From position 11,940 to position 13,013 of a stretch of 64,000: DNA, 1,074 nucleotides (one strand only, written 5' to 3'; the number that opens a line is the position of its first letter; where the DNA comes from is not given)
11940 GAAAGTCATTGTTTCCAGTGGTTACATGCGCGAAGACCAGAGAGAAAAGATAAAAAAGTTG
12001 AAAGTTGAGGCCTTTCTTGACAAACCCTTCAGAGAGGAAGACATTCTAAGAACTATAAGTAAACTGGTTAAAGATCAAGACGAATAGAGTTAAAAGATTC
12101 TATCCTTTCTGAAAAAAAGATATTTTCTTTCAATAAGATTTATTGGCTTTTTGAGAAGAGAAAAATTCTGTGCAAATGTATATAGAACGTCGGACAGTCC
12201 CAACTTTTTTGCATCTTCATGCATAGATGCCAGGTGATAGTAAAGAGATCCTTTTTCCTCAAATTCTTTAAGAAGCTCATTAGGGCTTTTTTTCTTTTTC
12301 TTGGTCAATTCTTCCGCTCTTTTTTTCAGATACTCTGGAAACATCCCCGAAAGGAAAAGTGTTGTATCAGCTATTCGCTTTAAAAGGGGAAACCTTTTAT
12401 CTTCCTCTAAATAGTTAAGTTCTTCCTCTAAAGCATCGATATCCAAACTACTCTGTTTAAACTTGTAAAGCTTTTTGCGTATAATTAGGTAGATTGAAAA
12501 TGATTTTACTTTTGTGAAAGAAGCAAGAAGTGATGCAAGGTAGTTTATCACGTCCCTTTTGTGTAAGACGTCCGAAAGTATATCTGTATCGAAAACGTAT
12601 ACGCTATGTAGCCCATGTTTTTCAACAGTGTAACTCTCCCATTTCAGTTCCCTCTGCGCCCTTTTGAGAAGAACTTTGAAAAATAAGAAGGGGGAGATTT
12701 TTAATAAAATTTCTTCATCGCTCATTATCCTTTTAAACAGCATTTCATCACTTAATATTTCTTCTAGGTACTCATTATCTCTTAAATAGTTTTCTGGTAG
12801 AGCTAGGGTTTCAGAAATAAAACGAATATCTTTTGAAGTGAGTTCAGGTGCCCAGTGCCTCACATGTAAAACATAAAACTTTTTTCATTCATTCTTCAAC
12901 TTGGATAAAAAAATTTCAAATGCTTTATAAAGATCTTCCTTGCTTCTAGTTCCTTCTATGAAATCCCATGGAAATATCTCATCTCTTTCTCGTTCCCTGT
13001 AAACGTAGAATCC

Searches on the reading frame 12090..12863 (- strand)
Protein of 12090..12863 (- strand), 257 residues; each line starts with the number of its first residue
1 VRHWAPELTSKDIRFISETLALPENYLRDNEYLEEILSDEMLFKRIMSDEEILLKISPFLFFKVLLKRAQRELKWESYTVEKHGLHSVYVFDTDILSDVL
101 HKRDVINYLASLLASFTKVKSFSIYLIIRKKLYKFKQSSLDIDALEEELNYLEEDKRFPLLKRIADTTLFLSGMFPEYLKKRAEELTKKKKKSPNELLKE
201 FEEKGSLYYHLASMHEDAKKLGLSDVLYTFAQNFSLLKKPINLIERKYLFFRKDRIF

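Call 14: search_protein_families(library=pfam, proteins=[window:12090-12863:-], max_evalue=1)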
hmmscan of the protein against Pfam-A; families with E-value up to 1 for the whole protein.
window:12090-12863:- (257 aa): 1 family
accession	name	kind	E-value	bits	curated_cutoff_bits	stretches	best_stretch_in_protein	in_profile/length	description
PF03960.21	ArsC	-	0.62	10.8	24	0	201-246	23-65/79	ArsC family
